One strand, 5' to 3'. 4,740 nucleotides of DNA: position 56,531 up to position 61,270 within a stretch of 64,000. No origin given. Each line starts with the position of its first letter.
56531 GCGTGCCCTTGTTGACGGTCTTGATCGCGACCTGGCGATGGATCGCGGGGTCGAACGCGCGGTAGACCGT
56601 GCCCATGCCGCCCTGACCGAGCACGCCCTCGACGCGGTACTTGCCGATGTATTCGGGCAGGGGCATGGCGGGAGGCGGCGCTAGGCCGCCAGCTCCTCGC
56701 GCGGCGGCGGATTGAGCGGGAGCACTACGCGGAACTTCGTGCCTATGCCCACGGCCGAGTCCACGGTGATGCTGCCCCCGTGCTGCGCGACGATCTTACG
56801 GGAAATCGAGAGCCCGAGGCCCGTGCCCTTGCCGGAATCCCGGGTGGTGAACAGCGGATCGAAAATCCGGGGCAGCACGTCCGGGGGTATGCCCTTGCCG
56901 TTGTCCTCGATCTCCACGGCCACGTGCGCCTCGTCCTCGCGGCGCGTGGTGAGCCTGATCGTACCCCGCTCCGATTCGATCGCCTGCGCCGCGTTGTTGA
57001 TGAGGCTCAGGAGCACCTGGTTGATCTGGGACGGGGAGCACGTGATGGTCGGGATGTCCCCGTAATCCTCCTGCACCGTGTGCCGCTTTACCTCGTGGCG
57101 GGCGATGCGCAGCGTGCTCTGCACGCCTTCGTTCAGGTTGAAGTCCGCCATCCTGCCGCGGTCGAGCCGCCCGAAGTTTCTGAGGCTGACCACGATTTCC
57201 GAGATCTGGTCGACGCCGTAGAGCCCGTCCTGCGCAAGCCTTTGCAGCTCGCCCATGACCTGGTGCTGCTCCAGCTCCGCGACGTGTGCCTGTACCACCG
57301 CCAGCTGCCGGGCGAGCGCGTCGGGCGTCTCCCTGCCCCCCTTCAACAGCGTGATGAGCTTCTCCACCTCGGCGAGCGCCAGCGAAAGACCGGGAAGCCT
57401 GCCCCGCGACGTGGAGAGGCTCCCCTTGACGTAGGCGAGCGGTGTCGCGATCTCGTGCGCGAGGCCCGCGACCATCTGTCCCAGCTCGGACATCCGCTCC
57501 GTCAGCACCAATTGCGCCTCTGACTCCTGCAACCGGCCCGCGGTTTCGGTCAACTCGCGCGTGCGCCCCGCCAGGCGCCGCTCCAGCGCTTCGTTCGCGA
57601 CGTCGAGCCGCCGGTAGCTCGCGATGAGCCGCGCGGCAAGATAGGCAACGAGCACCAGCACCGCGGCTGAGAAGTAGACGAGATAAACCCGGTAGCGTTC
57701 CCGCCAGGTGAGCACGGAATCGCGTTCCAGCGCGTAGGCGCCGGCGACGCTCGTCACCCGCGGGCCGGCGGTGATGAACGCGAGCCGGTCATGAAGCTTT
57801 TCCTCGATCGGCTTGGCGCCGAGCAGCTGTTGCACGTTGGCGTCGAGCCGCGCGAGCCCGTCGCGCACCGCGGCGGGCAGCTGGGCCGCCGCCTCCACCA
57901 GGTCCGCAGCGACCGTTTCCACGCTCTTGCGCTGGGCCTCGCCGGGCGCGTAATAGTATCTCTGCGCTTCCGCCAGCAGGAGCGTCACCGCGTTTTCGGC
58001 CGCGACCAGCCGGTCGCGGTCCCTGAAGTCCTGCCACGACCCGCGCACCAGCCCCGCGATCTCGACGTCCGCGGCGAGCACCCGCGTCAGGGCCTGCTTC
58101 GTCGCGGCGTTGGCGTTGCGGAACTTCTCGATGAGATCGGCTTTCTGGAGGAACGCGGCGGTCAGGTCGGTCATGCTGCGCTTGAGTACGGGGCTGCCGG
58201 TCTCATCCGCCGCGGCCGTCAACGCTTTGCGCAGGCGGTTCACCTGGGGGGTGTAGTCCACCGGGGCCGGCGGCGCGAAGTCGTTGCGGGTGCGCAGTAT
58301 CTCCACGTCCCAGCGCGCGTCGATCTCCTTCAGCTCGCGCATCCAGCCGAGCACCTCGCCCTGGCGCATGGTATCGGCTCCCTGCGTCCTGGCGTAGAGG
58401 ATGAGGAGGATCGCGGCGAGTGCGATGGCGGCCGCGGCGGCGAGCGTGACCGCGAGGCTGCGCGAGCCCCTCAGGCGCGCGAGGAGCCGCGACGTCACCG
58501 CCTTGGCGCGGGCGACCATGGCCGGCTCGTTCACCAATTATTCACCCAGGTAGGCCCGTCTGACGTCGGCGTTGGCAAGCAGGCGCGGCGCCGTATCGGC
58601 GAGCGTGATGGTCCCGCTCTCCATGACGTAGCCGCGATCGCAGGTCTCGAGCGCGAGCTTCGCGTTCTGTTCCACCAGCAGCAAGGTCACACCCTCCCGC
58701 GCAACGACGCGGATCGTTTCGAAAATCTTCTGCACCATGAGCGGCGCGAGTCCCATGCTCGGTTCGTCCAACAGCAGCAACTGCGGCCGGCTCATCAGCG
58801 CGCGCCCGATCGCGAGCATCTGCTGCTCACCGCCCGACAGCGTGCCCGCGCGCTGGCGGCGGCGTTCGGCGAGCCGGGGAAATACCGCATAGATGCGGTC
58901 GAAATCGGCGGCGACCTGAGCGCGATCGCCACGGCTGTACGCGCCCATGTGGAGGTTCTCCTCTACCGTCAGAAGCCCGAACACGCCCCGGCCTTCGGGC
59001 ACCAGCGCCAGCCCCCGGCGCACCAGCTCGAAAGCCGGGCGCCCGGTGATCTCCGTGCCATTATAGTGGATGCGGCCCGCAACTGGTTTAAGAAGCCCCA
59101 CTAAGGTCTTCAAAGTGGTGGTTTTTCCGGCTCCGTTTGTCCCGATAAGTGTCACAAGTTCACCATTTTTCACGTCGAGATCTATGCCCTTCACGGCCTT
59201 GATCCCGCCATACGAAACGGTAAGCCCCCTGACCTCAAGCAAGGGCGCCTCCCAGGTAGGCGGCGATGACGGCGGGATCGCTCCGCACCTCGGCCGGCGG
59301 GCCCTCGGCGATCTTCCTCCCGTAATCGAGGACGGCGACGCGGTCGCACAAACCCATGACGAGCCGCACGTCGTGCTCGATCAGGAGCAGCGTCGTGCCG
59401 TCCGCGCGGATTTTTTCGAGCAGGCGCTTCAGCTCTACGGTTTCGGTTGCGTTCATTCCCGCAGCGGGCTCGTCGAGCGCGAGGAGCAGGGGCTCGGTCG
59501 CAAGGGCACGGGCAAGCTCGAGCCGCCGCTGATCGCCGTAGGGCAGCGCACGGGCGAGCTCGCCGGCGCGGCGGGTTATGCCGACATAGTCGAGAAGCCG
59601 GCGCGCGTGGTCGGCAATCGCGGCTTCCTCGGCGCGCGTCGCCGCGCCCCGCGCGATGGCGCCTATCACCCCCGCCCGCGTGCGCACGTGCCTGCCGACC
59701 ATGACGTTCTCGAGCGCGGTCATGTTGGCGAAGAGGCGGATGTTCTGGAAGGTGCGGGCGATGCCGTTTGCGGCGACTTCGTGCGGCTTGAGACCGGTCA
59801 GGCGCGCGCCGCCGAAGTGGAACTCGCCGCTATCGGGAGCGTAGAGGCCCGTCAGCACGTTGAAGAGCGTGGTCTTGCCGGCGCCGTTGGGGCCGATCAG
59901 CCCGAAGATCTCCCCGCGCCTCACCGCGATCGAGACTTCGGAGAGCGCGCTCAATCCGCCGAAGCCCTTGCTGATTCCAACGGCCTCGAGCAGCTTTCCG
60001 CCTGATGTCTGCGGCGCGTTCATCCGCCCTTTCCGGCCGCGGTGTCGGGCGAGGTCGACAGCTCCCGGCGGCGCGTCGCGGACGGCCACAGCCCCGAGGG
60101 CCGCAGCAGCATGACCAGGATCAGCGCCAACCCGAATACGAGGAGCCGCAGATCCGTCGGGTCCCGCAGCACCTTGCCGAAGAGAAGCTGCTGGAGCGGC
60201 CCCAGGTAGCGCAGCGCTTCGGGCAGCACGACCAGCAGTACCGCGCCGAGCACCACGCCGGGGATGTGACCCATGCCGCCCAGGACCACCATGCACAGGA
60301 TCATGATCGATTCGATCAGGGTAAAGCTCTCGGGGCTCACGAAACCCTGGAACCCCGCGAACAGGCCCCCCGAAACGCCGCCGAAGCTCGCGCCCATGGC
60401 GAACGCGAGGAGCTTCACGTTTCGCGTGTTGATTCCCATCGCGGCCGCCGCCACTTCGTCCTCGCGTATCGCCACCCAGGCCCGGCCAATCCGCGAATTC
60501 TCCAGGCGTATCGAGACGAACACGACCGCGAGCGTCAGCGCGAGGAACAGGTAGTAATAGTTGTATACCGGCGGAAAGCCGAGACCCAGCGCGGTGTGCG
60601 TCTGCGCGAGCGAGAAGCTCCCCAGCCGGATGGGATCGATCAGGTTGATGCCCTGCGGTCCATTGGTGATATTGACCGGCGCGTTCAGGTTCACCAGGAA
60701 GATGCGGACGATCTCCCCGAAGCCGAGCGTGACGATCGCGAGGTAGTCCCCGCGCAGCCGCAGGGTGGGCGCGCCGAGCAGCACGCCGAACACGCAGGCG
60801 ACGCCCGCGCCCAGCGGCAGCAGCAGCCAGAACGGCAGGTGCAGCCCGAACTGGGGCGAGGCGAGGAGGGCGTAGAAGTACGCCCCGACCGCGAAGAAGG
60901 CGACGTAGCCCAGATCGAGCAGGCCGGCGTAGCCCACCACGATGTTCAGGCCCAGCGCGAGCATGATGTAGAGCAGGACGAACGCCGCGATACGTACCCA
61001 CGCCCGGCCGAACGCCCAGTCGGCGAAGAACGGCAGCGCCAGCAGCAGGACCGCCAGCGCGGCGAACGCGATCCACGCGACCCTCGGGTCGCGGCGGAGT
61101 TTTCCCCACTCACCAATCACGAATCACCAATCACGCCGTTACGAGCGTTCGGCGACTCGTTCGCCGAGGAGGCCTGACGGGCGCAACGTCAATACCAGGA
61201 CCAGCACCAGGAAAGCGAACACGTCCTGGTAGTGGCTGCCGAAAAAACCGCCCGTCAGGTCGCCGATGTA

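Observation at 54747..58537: Histidine kinase paired with a Ser/Thr kinase carrying two receiver domains, packed behind the liv amino-acid ABC operon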

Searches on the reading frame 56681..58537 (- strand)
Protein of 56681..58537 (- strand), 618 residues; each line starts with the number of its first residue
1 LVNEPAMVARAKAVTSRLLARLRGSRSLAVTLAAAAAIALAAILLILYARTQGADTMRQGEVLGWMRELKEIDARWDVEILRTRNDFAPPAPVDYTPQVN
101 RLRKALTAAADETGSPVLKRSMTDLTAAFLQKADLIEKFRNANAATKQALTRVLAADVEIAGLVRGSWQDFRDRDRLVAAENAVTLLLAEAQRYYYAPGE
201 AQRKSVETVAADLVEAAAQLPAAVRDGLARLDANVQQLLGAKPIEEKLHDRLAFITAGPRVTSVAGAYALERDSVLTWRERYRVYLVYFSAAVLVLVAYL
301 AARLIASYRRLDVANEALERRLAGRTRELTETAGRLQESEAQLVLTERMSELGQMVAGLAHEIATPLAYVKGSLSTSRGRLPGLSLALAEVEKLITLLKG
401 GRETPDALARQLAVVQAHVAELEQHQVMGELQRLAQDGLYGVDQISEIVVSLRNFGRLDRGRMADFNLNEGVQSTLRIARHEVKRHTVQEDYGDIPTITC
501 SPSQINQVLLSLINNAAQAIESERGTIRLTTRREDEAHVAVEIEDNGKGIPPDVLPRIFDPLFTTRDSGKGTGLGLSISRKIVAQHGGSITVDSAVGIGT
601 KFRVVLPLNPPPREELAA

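Call 7: search_protein_families(library=pfam, proteins=[window:56681-58537:-], max_evalue=0.1)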
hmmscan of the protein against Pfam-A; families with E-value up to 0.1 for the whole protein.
window:56681-58537:- (618 aa): 5 families
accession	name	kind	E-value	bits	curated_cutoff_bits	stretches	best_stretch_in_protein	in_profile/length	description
PF02518.31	HATPase_c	-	1.1e-28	100.3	26.4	1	502-609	3-110/111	Histidine kinase-, DNA gyrase B-, and HSP90-like ATPase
PF19443.4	DAHL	-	1.5e-17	64.5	38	1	58-283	5-221/221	DAHL domain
PF00512.31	HisKA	-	8.1e-06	26.2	26.9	1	352-378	2-28/66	His Kinase A (phospho-acceptor) domain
PF14501.12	HATPase_c_5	-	0.00096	19.5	22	1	505-594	6-90/102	GHKL domain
PF13589.12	HATPase_c_3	-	0.0047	17.4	25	1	505-559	3-54/137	Histidine kinase-, DNA gyrase B-, and HSP90-like ATPase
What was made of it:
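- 57689..58366 (-): Periplasmic DAHL (all-helical) sensor domain, residues 58-283, flanked by TM1 (25-54) and TM2 (282-309). PF19443 E 1.5e-17, 64.5 bits against a cut-off of 38 (call 7).
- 56711..57034 (-): HATPase_c catalytic domain, residues 502-609, with N, G1, F and G2 boxes. PF02518 E 1.1e-28 (call 7).
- On Class I transmembrane sensor histidine kinase (HisKA + HATPase_c): HisKA scores 26.2 against 26.9, marginally below (call 7). DAHL PF19443 scores 64.5 bits against 38, at 58-283 (call 7).
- Checked: Pfam on the HK gives DAHL at 58-283 (E 1.5e-17), HisKA at 352-378 (26.2 bits against a cut-off of 26.9) and HATPase_c at 502-609 (E 1.1e-28) (call 7).
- The HisKA Pfam score is marginally below its cut-off (call 7).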

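Call 8: search_protein_families(library=ncbifam, proteins=[window:56681-58537:-], max_evalue=0.1)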
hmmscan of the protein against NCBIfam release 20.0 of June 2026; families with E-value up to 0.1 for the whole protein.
window:56681-58537:- (618 aa): 83 families (the best 25 are shown)
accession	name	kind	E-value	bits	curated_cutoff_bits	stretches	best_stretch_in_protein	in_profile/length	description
NF038348.1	T2SS_HK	subfamily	3.9e-59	200.5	450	1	322-608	297-573/574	histidine kinase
NF008468.0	PRK11360.1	equivalog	1.5e-52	178.8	646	2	439-610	438-610/616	two-component system sensor histidine kinase AtoS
NF052574.1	HisKinEspCMyxo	equivalog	9.4e-49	166.3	1200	2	428-610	453-639/785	serine histidine kinase EspC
NF052573.1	HisKinEspAMyxo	equivalog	8e-39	133.3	1400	2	426-607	423-610/755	serine histidine kinase EspA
NF007688.0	PRK10364.1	equivalog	6.8e-38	130.6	479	2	427-610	271-453/460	two-component system sensor histidine kinase ZraS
NF010411.0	PRK13837.1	equivalog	3e-36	124.8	647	1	446-612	500-679/828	two-component system VirA-like sensor kinase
NF041777.1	sens_FixL_Rhizob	equivalog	3.1e-29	102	850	2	503-609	377-482/485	sensor protein FixL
NF047497.1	HK_LIC_12097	equivalog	2.2e-27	95.8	500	1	417-608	177-366/367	LIC_12097 family sensor histidine kinase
NF046020.1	HisKinCckABruc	equivalog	2.9e-27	94.9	1000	1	489-608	574-707/868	cell cycle histidine kinase CckA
NF047466.1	hybrid_RR_LvrB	exception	3.4e-26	92.3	500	1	433-608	189-376/377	hybrid histidine kinase/response regulator LvrB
NF046044.1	PnpS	equivalog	4.1e-26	91.9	400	1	462-607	241-390/390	two-component system histidine kinase PnpS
NF010076.0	PRK13557.1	subfamily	9.9e-26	90.2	631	1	428-609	199-395/540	histidine kinase famiy protein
NF008293.1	PRK11073.1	equivalog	2.4e-25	89.5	240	1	486-608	218-347/349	nitrogen regulation protein NR(II)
NF046026.1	HisKinCckACaul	equivalog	9.8e-25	86.7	1000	1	447-609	353-533/678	cell cycle histidine kinase CckA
NF006800.0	PRK09303.1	equivalog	1.8e-24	86.4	342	1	479-608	246-377/383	histidine kinase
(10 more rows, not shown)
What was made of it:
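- Closest known: Myxococcus EspA/EspC histidine kinases acting with the Ser/Thr kinases PktA5 and PktB8. Same: The HK catalytic core here gives sub-threshold hits to the EspC and EspA models (166 and 133 bits, call 8).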

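Call 58: search_solved_structures(query=window:56681-58537:-, max_evalue=0.001)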
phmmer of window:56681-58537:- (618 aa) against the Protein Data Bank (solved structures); distinct sequences matched with E-value up to 0.001: 62 (the best 60 are shown).
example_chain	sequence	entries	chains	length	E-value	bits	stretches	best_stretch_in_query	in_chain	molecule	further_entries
9jfj_A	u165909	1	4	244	9.5e-27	97.3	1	426-610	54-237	Sensor histidine kinase ZraS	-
4gcz_A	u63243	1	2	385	1e-24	90.6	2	500-608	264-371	Blue-light photoreceptor, Sensor protein fixL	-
8a3u_A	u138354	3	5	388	1e-24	90.5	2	498-608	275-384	Putative Sensory box protein,Sensor protein FixL | Putative Sensory box protein,Putative Sensory box protein,Sensor protein FixL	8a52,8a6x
8a7f_A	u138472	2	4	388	1e-24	90.5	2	498-608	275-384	Putative Sensory box protein,Sensor protein FixL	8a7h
8vc9_A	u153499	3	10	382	3.8e-20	75.5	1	444-611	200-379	Leptospira virulence regulator B (LvrB) | histidine kinase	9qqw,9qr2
5idj_A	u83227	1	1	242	5e-19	71.8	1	431-608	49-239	Histidine kinase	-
5idm_A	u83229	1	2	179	5.3e-19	71.7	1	477-612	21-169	Cell cycle histidine kinase CckA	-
3a0r_A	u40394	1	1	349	2.8e-18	69.3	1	462-610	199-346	Sensor protein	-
1r62_A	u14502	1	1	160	1.1e-17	67.3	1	491-608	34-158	Nitrogen regulation protein NR(II)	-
4jas_A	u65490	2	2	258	3.7e-17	65.6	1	448-608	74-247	Histidine kinase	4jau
5uht_A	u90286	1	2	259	8.7e-17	64.4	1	449-608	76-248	Sensor histidine kinase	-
3dge_A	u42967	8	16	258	8.9e-17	64.3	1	450-608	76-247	Sensor protein | Histidine kinase | Sensor histidine kinase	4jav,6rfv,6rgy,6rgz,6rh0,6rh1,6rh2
2c2a_A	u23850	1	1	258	8.9e-17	64.3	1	450-608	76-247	SENSOR HISTIDINE KINASE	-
9qjg_A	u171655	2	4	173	9.6e-17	64.2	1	497-611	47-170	histidine kinase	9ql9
6azr_A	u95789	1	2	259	4e-16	62.2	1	450-608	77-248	Sensor histidine kinase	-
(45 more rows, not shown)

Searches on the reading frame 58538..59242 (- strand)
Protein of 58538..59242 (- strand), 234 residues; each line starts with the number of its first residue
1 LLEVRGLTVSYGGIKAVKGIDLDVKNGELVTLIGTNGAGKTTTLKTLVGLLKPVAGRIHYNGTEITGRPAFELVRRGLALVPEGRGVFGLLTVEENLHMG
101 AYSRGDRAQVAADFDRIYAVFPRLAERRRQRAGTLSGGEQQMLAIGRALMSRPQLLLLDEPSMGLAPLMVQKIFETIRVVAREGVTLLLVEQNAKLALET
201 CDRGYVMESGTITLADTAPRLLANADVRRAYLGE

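Call 12: search_protein_families(library=pfam, proteins=[window:58538-59242:-], max_evalue=0.001)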
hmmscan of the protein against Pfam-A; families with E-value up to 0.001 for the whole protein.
window:58538-59242:- (234 aa): 3 families
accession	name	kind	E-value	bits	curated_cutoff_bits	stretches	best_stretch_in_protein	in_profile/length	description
PF00005.33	ABC_tran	-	2.2e-31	109.7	25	1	18-162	2-136/137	ABC transporter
PF13304.12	AAA_21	-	2.3e-10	41.5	27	1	130-189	233-295/304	AAA domain, putative AbiEii toxin, Type IV TA system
PF04310.18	MukB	-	0.001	19.3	23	0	29-67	28-66/226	MukB N-terminal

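Call 65: search_protein_families(library=ncbifam, proteins=[window:58538-59242:-], max_evalue=0.00001)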
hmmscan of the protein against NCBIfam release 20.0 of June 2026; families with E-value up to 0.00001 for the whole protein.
window:58538-59242:- (234 aa): 184 families (the best 25 are shown)
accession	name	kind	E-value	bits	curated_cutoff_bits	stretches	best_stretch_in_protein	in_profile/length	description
NF008626.0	PRK11614.1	equivalog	8.7e-84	280.7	441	1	1-233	5-236/237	high-affinity branched-chain amino acid ABC transporter ATP-binding protein LivF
TIGR03410.1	urea_trans_UrtE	equivalog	6.3e-66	222.1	285.8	1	2-220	1-218/230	urea ABC transporter ATP-binding subunit UrtE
TIGR04406.1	LPS_export_lptB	equivalog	5.9e-50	169.8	240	1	2-234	2-235/239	LPS export ABC transporter ATP-binding protein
TIGR01188.1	drrA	subfamily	2.5e-42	145.2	312.45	1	10-222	2-212/302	daunorubicin resistance ABC transporter, ATP-binding protein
NF008449.1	PRK11300.1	equivalog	1.5e-41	142.3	362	1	1-234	5-254/255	high-affinity branched-chain amino acid ABC transporter ATP-binding protein LivG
TIGR03411.1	urea_trans_UrtD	equivalog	6e-38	130.9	304.1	1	1-234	2-242/242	urea ABC transporter ATP-binding protein UrtD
NF008144.0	PRK10895.1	equivalog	1.1e-36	126.5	381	1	3-234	5-237/241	LPS export ABC transporter ATP-binding protein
TIGR03265.1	PhnT2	equivalog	4.9e-36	124.7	457.7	1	2-217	5-218/353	putative 2-aminoethylphosphonate ABC transporter ATP-binding protein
TIGR02315.1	ABC_phnC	equivalog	2e-33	115.9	266.1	1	1-231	1-242/243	phosphonate ABC transporter ATP-binding protein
NF010060.0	PRK13537.1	equivalog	2.5e-33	115.3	521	1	2-227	16-238/314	nodulation factor ABC transporter ATP-binding protein NodI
NF010068.0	PRK13548.1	equivalog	5.1e-33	114.3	261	1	1-231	5-240/261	heme ABC transporter ATP-binding protein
TIGR03864.1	PQQ_ABC_ATP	hypoth_equivalog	1.5e-32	113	302.25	1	1-227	1-225/236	ABC transporter, ATP-binding subunit, PQQ-dependent alcohol dehydrogenase system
NF011967.0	PRK15439.1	equivalog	8.3e-32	110.3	586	1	1-218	11-224/510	autoinducer 2 ABC transporter ATP-binding protein LsrA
NF047930.1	ABC_ATP_B6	equivalog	1.8e-31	109.4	670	1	2-212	3-214/510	putative B6 ABC transporter ATP-binding protein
NF006987.0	PRK09452.1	equivalog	2.5e-31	108.7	482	1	2-217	18-231/378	spermidine/putrescine ABC transporter ATP-binding protein PotA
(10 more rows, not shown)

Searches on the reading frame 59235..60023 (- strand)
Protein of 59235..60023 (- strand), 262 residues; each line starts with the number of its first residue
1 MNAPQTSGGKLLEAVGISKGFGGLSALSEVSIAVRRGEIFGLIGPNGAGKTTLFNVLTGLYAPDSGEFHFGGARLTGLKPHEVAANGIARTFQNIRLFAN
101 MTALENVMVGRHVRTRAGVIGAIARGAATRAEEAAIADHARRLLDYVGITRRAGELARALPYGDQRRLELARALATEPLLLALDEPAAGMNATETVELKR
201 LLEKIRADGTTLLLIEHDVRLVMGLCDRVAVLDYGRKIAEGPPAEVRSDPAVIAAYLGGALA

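Call 65: search_protein_families(library=ncbifam, proteins=[window:59235-60023:-], max_evalue=0.00001)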
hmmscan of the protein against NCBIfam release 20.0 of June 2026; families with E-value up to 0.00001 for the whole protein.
window:59235-60023:- (262 aa): 181 families (the best 25 are shown)
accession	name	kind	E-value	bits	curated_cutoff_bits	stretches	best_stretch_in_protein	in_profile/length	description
NF008449.1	PRK11300.1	equivalog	2.3e-81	272.8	362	1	10-259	4-254/255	high-affinity branched-chain amino acid ABC transporter ATP-binding protein LivG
TIGR03411.1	urea_trans_UrtD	equivalog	2.8e-54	184.4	304.1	1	11-258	2-241/242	urea ABC transporter ATP-binding protein UrtD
TIGR04406.1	LPS_export_lptB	equivalog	1.9e-44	151.8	240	1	12-259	2-235/239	LPS export ABC transporter ATP-binding protein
NF008442.0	PRK11288.1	equivalog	3.5e-40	137.7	689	1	10-242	6-226/504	L-arabinose ABC transporter ATP-binding protein AraG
TIGR01188.1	drrA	subfamily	6.4e-40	137.3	312.45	1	19-247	1-212/302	daunorubicin resistance ABC transporter, ATP-binding protein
NF008144.0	PRK10895.1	equivalog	6.8e-39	133.8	381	1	12-259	4-237/241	LPS export ABC transporter ATP-binding protein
NF008030.0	PRK10762.1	equivalog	1.3e-38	133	745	1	11-249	4-231/501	ribose ABC transporter ATP-binding protein RbsA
NF041861.1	YtfR_transport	equivalog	2e-38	132.1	850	2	11-121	1-110/492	galactofuranose ABC transporter, ATP-binding protein YtfR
NF010069.0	PRK13549.1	equivalog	3.7e-37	127.9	699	1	10-258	4-241/513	xylose ABC transporter ATP-binding protein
TIGR03265.1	PhnT2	equivalog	3.9e-37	128.3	457.7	1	12-255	5-233/353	putative 2-aminoethylphosphonate ABC transporter ATP-binding protein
TIGR03873.1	F420-0_ABC_ATP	hypoth_equivalog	1.3e-36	126.2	372.4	1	12-255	2-232/256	putative F420-0 ABC transporter ATP-binding protein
NF040905.2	GguA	equivalog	1.9e-36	125.5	810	1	11-240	1-220/500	multiple monosaccharide ABC transporter ATP-binding protein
NF047930.1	ABC_ATP_B6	equivalog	2e-36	125.7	670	1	13-247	4-224/510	putative B6 ABC transporter ATP-binding protein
NF007253.0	PRK09700.1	equivalog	3.5e-35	121.6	772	1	11-250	5-236/510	D-allose ABC transporter ATP-binding protein AlsA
TIGR00968.1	3a0106s01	subfamily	7.1e-35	120.6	342.75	1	16-252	5-224/237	sulfate ABC transporter ATP-binding protein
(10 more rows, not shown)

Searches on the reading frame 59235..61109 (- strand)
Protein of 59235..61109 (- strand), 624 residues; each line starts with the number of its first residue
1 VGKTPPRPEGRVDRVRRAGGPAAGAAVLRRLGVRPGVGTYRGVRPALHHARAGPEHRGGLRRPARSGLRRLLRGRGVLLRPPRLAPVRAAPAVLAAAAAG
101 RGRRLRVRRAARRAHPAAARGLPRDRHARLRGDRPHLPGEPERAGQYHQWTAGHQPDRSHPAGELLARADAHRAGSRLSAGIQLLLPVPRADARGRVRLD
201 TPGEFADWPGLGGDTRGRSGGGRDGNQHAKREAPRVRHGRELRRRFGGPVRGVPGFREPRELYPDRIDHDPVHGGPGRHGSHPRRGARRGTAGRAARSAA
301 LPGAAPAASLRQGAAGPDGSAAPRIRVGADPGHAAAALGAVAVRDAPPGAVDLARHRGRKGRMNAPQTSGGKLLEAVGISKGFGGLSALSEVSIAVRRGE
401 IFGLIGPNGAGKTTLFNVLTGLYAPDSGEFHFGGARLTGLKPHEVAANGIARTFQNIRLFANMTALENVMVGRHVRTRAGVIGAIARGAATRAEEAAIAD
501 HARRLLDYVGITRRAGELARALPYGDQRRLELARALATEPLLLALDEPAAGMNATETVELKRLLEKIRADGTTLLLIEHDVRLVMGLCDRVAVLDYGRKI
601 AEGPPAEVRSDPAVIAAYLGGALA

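Call 12: search_protein_families(library=pfam, proteins=[window:59235-61109:-], max_evalue=0.001)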
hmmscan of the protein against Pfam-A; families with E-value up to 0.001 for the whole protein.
window:59235-61109:- (624 aa): 3 families
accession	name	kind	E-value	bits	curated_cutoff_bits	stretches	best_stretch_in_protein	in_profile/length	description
PF00005.33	ABC_tran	-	1.2e-27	97.6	25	1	389-549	1-136/137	ABC transporter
PF12399.14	BCA_ABC_TP_C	-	9.9e-14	51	25.5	1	598-622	1-25/27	Branched-chain amino acid ATP-binding cassette transporter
PF13304.12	AAA_21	-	0.00025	21.7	27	0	401-422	1-22/304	AAA domain, putative AbiEii toxin, Type IV TA system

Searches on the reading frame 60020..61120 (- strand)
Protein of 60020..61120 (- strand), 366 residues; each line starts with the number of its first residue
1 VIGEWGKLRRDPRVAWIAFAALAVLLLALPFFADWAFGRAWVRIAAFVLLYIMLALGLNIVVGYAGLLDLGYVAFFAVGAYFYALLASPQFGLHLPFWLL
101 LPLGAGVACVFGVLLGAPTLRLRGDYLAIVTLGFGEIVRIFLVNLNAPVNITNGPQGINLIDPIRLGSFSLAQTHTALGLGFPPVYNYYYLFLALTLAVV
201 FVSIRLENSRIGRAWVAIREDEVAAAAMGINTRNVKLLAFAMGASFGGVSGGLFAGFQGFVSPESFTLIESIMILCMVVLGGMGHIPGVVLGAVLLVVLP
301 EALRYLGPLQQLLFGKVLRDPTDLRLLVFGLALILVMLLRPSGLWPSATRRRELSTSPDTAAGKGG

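Call 65: search_protein_families(library=ncbifam, proteins=[window:60020-61120:-], max_evalue=0.00001)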
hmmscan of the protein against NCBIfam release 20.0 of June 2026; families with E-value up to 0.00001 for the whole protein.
window:60020-61120:- (366 aa): 8 families
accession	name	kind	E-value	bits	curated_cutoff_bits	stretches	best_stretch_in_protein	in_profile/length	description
NF008450.0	PRK11301.1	subfamily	4e-91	306.5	366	1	19-353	93-414/418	high-affinity branched-chain amino acid ABC transporter permease LivM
TIGR03727.1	urea_t_UrtC_arc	equivalog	1.1e-28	100.2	575.55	1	12-351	25-344/369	urea ABC transporter, permease protein UrtC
TIGR03408.1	urea_trans_UrtC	equivalog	1.3e-25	90.8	296.2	1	104-299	99-279/313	urea ABC transporter permease subunit UrtC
TIGR03409.1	urea_trans_UrtB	equivalog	2.8e-15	56.7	250.3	1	50-350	13-291/291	urea ABC transporter permease subunit UrtB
NF008011.0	PRK10740.1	equivalog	4.5e-10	39.6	379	1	51-303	22-270/308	high-affinity branched-chain amino acid ABC transporter permease LivH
TIGR03622.1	urea_t_UrtB_arc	equivalog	2e-09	37.2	374.25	1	51-296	14-241/284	urea ABC transporter, permease protein UrtB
NF040906.3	GguB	equivalog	1.5e-06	27.7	450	1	192-307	228-348/375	multiple monosaccharide ABC transporter permease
NF007014.0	PRK09478.1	equivalog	1.8e-06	27.5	386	1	185-307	180-307/336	galactose/methyl galactoside ABC transporter permease MglC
